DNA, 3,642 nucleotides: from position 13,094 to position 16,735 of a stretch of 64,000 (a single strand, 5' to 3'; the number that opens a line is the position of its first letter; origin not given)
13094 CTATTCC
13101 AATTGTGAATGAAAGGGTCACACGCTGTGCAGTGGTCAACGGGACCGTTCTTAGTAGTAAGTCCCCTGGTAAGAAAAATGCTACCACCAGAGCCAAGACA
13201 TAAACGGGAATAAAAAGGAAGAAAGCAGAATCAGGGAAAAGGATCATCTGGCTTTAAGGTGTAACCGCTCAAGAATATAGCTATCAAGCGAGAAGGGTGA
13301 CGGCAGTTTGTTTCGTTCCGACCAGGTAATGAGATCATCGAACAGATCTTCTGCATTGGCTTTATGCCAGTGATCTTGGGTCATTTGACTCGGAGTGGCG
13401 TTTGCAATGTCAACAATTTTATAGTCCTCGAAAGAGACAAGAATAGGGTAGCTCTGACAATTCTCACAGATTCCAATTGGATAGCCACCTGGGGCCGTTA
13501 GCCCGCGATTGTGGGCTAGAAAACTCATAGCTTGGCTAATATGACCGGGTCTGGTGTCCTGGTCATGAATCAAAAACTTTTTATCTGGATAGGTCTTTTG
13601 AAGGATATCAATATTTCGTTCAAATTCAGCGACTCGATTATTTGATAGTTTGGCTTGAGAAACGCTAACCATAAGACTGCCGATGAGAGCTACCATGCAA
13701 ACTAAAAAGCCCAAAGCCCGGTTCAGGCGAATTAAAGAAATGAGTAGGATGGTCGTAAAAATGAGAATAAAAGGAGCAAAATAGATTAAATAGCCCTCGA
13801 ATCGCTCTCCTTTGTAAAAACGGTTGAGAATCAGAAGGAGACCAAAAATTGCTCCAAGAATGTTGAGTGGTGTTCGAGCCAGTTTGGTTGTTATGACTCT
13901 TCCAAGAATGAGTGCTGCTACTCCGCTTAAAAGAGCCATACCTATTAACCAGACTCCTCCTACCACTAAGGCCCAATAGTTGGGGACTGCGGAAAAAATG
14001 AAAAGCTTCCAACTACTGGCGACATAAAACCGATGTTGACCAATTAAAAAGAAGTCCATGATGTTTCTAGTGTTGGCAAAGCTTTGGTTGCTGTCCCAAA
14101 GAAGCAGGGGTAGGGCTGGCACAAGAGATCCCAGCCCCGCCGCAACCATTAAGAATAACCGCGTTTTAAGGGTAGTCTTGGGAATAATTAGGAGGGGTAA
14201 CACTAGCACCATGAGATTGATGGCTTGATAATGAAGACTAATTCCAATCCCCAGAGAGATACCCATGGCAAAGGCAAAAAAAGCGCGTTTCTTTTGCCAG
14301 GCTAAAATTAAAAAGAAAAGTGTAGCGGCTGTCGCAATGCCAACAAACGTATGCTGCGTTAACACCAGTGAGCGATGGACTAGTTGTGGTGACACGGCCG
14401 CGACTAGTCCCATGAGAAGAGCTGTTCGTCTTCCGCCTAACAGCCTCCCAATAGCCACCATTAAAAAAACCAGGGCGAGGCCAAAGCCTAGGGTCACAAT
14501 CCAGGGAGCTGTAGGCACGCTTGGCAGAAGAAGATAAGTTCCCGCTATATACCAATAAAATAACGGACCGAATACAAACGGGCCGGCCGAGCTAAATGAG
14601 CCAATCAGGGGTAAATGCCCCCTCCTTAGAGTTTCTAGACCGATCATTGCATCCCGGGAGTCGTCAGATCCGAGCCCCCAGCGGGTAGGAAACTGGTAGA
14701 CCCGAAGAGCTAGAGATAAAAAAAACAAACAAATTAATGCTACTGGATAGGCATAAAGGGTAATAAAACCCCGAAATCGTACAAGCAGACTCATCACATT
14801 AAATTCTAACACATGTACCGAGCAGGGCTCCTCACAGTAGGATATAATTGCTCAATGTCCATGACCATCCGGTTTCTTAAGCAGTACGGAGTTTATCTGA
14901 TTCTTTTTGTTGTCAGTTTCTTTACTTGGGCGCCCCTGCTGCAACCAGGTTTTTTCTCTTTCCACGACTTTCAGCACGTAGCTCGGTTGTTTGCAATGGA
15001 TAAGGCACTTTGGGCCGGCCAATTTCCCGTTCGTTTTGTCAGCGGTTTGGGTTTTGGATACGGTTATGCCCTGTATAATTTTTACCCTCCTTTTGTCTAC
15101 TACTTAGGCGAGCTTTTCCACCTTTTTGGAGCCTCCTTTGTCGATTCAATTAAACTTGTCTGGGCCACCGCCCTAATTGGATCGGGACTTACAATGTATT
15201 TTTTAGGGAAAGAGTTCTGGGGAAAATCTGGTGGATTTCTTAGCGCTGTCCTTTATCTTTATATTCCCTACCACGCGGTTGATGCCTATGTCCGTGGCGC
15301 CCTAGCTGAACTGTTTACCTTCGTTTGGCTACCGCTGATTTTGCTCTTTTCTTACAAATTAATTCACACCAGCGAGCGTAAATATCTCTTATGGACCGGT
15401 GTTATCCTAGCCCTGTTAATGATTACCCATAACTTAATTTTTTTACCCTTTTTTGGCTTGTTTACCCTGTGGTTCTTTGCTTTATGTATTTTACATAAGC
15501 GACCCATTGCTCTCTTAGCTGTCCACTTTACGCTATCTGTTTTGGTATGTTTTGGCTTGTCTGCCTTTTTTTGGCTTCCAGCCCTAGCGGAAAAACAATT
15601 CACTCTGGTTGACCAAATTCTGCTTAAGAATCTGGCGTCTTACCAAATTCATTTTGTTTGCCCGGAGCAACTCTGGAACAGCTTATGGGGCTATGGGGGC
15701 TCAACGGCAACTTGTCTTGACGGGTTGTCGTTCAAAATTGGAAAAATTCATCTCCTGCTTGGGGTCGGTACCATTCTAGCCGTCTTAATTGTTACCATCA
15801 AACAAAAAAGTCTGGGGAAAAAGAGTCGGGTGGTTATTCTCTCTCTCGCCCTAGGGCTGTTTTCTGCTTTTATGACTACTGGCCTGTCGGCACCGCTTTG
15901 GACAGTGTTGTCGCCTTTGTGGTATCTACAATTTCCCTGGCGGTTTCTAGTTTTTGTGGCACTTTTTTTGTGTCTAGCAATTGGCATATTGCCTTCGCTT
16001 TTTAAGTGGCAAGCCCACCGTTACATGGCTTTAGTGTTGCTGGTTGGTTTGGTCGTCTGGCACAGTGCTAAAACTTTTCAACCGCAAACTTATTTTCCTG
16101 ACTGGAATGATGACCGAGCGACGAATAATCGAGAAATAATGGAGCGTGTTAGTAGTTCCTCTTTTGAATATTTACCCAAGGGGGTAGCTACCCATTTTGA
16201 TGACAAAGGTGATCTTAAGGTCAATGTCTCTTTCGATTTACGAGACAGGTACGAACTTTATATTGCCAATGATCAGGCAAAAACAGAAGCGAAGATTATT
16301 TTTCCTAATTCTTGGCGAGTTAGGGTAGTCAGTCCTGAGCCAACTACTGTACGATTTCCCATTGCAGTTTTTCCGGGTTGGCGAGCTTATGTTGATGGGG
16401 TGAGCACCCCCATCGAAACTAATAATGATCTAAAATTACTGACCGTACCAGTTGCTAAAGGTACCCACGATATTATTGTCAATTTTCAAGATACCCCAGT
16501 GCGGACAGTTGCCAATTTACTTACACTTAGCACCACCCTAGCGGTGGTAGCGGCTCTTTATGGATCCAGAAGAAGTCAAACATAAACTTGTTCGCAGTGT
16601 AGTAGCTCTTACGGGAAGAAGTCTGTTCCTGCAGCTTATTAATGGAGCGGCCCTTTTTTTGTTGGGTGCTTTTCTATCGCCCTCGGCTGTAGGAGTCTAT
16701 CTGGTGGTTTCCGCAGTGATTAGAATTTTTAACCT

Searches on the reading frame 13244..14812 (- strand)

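Call 6: search_protein_families(library=pfam, proteins=[window:13244-14812:-], max_evalue=0.01)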
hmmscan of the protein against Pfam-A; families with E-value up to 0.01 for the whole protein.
window:13244-14812:- (522 aa): 1 family
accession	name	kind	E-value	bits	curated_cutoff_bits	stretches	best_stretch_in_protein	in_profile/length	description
PF13231.12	PMT_2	-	4e-08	34.1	26.1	1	83-239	4-160/160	Dolichyl-phosphate-mannose-protein mannosyltransferase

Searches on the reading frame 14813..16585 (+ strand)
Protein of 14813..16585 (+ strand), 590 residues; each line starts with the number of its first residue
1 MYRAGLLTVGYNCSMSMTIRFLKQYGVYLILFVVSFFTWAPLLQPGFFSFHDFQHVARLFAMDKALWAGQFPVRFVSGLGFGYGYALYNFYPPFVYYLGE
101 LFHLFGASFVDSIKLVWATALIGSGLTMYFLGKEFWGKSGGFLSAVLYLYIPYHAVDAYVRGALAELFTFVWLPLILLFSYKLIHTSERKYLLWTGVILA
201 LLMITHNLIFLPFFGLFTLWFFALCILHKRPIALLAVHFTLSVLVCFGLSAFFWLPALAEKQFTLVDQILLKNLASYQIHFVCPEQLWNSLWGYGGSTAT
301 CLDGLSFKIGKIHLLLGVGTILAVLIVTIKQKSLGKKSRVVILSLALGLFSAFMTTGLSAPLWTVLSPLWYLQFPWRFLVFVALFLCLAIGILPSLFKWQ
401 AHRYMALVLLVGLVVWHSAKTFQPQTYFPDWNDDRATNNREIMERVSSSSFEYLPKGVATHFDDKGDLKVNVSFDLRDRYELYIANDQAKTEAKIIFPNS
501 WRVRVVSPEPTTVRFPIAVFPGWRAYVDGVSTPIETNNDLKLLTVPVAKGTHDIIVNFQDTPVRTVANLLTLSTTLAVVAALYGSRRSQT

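Call 6: search_protein_families(library=pfam, proteins=[window:14813-16585:+], max_evalue=0.01)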
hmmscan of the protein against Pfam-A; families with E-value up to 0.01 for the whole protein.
window:14813-16585:+ (590 aa): 1 family
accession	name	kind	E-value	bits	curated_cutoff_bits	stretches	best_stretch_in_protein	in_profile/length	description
PF10131.15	PTPS_related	-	3.3e-10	39.5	26.4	1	88-454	1-338/621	6-pyruvoyl-tetrahydropterin synthase related domain; membrane protein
